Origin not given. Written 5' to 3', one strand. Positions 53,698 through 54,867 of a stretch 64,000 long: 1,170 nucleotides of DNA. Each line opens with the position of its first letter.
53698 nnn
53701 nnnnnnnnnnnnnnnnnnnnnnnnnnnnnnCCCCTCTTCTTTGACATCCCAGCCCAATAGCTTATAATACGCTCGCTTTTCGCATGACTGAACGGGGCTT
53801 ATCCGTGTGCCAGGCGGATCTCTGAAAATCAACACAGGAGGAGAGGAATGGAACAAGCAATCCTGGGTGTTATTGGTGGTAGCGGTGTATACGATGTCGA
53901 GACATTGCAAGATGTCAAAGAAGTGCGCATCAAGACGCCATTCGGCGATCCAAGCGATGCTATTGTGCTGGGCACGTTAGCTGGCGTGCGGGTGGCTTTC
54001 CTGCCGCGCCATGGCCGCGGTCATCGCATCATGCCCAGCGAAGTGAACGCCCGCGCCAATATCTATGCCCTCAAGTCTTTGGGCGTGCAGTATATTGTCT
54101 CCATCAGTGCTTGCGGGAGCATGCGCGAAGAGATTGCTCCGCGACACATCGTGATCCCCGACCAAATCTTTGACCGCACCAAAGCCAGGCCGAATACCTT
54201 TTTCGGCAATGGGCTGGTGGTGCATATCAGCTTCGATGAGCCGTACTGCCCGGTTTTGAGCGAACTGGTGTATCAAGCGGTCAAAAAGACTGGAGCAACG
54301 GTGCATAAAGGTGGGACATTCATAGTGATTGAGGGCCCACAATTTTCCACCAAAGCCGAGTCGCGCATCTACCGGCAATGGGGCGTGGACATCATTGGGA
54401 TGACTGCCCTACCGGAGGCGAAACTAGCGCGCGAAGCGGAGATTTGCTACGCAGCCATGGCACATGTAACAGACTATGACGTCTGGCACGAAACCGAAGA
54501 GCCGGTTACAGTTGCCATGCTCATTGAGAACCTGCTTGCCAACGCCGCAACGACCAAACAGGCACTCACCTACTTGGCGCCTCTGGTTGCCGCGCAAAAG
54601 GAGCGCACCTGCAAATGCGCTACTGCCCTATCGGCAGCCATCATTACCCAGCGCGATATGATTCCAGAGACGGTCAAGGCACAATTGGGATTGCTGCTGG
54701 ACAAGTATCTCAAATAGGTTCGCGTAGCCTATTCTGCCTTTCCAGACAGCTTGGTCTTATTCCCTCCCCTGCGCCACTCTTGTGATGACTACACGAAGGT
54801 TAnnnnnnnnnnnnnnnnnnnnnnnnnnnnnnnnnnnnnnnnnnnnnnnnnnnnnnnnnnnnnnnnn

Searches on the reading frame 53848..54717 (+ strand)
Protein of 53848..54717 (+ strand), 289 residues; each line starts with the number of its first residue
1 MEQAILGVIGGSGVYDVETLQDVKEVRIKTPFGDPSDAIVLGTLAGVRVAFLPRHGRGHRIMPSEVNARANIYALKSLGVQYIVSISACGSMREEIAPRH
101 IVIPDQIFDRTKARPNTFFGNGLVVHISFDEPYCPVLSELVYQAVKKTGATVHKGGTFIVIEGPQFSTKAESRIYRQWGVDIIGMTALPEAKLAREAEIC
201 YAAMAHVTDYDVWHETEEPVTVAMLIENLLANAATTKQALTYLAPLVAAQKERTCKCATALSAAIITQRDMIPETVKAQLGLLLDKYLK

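Call 39: search_protein_families(library=pfam, proteins=[window:53848-54717:+], max_evalue=0.00001)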
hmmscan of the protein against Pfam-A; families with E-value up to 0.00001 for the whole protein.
window:53848-54717:+ (289 aa): 1 family
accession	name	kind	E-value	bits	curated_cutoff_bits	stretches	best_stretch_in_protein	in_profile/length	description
PF01048.26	PNP_UDP_1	-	6.1e-46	157.2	25.1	1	6-234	2-222/233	Phosphorylase superfamily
